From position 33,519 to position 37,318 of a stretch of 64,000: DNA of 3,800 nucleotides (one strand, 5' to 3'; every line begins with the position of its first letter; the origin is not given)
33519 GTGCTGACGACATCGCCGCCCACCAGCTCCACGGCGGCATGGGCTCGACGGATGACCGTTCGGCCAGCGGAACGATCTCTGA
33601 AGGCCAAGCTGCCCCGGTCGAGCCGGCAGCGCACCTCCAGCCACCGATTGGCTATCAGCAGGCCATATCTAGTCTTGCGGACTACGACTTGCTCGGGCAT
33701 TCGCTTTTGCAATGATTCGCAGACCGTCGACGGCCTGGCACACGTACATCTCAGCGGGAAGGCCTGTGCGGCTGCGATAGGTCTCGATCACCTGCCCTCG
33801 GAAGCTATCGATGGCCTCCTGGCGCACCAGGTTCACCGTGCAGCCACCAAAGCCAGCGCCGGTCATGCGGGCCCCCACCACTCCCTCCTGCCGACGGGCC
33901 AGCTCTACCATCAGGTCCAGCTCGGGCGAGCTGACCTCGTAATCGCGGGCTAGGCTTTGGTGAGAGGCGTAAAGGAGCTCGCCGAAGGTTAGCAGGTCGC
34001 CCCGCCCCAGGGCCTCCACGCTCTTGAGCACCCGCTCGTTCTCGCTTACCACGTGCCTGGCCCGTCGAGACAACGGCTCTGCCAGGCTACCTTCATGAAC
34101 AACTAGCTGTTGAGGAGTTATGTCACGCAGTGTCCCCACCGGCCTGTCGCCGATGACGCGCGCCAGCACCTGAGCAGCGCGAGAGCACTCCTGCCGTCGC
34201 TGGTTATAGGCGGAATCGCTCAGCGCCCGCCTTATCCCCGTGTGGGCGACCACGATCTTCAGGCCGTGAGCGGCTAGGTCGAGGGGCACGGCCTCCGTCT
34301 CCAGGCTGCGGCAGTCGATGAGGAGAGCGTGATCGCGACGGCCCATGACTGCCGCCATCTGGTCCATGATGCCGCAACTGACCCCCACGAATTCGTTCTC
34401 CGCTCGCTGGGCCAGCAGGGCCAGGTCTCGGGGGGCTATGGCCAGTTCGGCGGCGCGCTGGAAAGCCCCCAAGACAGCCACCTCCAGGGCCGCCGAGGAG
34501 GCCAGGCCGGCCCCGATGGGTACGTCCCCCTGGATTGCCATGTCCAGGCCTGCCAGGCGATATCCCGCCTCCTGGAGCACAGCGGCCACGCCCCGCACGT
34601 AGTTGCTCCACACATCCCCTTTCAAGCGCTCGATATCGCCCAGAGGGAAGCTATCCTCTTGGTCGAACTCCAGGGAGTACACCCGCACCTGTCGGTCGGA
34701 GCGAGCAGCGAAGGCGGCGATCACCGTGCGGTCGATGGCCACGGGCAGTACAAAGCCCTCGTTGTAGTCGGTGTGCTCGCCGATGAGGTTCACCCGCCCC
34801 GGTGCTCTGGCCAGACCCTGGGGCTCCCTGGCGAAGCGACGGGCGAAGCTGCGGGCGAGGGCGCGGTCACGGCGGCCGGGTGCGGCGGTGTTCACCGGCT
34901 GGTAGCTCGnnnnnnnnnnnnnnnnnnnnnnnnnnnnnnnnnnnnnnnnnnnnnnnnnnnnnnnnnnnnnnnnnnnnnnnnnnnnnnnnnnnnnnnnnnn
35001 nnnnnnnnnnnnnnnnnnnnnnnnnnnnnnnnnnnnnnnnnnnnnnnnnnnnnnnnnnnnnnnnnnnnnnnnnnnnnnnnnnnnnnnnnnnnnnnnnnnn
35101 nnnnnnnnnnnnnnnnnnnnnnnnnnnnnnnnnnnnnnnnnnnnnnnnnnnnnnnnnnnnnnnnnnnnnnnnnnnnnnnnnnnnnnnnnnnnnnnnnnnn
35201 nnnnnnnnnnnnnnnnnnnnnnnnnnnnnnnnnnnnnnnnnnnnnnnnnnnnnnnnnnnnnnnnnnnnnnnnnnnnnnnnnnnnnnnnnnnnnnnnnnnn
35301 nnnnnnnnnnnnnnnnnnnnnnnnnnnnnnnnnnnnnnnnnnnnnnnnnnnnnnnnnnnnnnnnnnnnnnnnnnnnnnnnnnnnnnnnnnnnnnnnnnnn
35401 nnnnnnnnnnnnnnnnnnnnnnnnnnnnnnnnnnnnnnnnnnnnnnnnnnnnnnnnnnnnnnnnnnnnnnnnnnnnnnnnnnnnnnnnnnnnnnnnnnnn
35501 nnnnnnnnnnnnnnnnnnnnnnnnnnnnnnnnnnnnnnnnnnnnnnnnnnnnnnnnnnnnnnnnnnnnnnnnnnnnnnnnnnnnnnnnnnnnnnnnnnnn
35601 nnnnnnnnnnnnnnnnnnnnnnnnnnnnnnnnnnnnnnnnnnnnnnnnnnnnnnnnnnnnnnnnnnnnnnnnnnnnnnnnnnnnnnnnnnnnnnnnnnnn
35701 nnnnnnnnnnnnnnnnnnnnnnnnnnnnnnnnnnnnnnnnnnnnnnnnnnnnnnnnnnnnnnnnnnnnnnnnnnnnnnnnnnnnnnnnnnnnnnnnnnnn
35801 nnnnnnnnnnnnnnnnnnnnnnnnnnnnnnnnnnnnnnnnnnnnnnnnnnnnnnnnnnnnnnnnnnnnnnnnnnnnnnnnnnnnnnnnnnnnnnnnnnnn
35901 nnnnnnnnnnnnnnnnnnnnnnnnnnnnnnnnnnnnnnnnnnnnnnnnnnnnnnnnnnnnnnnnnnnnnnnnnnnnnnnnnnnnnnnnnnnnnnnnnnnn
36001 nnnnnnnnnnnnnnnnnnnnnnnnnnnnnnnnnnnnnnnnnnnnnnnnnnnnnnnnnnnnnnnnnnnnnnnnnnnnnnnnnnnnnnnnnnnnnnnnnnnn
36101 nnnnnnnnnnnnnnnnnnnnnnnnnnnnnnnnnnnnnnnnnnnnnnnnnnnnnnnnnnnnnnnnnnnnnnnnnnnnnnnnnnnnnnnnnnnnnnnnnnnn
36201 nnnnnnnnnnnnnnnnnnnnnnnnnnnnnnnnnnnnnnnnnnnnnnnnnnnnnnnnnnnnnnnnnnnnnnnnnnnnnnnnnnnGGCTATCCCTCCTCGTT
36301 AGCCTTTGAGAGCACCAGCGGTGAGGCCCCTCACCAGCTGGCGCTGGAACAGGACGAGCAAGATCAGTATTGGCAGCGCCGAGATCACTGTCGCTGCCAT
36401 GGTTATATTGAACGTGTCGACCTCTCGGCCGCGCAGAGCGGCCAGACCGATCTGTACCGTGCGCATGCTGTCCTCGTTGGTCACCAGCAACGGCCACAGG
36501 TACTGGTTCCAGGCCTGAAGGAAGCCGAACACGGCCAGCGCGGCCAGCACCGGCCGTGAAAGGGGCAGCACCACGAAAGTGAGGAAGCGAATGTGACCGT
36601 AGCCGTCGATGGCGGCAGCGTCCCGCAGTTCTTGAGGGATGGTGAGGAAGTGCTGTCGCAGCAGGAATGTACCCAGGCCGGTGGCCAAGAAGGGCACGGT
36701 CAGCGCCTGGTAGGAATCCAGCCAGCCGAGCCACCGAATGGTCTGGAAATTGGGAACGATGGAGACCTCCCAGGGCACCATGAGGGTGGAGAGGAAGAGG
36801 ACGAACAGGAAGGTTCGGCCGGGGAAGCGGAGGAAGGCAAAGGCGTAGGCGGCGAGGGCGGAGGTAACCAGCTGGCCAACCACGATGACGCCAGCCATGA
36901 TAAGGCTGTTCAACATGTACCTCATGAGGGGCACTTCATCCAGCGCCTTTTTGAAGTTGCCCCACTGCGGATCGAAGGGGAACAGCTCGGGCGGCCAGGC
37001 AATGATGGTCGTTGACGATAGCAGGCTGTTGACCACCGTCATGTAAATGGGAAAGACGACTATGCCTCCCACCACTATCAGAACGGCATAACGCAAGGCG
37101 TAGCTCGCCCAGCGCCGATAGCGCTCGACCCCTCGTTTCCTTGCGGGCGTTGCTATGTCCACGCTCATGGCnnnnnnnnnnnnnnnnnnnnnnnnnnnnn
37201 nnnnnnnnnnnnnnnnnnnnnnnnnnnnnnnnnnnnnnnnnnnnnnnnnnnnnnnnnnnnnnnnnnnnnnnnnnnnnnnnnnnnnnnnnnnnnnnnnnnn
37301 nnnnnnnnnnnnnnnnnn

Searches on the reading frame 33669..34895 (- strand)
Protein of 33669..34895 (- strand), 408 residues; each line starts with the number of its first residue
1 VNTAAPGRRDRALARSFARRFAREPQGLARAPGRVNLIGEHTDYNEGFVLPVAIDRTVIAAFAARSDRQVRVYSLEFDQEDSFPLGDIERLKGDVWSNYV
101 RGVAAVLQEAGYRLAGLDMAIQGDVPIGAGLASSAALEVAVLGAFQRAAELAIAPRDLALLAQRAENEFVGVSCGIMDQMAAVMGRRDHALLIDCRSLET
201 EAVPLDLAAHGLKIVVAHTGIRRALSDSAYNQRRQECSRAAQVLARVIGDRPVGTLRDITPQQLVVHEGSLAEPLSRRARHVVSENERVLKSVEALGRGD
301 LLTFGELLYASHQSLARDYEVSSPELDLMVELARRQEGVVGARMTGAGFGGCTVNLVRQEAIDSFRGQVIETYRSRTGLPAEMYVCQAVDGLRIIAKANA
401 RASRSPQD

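Call 6: search_protein_families(library=pfam, proteins=[window:33669-34895:-])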
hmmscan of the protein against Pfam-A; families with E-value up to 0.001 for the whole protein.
window:33669-34895:- (408 aa): 4 families
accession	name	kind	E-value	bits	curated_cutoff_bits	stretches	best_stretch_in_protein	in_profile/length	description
PF00288.32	GHMP_kinases_N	-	2.9e-22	79.1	22.3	1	98-186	1-87/87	GHMP kinases N terminal domain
PF10509.15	GalKase_gal_bdg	-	5.3e-22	77.6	23.1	1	16-63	2-48/49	Galactokinase galactose-binding signature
PF08544.19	GHMP_kinases_C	-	1.2e-12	48.5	21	1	293-373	2-83/85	GHMP kinases C terminal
PF22700.2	MVD-like_N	-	0.00046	20.3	27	1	106-164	72-130/157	Diphosphomevalonate decarboxylase-like N-terminal domain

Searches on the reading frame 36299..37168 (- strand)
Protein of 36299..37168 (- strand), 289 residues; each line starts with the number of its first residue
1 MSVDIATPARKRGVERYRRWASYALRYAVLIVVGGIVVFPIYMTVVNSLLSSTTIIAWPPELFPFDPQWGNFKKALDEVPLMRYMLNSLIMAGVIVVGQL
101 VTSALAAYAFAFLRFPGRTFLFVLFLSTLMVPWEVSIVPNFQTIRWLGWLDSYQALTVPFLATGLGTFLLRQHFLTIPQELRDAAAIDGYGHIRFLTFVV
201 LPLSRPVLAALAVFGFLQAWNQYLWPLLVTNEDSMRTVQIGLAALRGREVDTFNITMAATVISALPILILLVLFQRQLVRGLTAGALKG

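Call 6: search_protein_families(library=pfam, proteins=[window:36299-37168:-])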
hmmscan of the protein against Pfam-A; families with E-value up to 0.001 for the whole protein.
window:36299-37168:- (289 aa): 1 family
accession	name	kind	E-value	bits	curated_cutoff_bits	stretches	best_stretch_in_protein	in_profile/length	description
PF00528.27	BPD_transp_1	-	1.1e-12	48.5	26.4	1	104-282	6-182/184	Binding-protein-dependent transport system inner membrane component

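Call 49: find_homologous_proteins(query=window:36299-37168:-, max_evalue=1e-40)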
Query window:36299-37168:- (289 aa): 7695 proteins with E <= 1e-40 among 8000 candidates; the best 120 are listed.
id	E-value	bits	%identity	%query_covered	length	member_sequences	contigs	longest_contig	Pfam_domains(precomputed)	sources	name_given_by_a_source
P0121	3.5e-172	590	94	100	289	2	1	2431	PF00528.28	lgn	-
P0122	4.9e-172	589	94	100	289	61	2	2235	PF00528.28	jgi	jgi:sn-glycerol 3-phosphate transport system permease protein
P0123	1.2e-170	585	92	100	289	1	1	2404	PF00528.28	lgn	-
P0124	2.3e-170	584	93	100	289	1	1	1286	PF00528.28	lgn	-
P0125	4.1e-170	583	92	100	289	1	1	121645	PF00528.28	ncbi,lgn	-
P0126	5.3e-170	582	92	100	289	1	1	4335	PF00528.28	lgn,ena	-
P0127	5.5e-170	582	92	100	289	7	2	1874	PF00528.28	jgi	jgi:sn-glycerol 3-phosphate transport system permease protein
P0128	1.1e-169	581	92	100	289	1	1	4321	PF00528.28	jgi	-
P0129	2.5e-169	580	92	100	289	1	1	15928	PF00528.28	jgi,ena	-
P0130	2.8e-169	580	93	100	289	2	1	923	PF00528.28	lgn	-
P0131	4.1e-169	580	93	100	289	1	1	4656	PF00528.28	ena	-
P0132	1.0e-168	578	92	100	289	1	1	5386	PF00528.28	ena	-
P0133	1.5e-168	578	92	99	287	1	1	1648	PF00528.28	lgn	-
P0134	1.9e-168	577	92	100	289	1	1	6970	PF00528.28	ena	-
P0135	3.1e-168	577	91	100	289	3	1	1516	PF00528.28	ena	-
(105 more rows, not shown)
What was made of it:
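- Tried and rejected: I tried to establish whether bin98 retains the MalFGK-type operon through a permease homology search (call 49).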
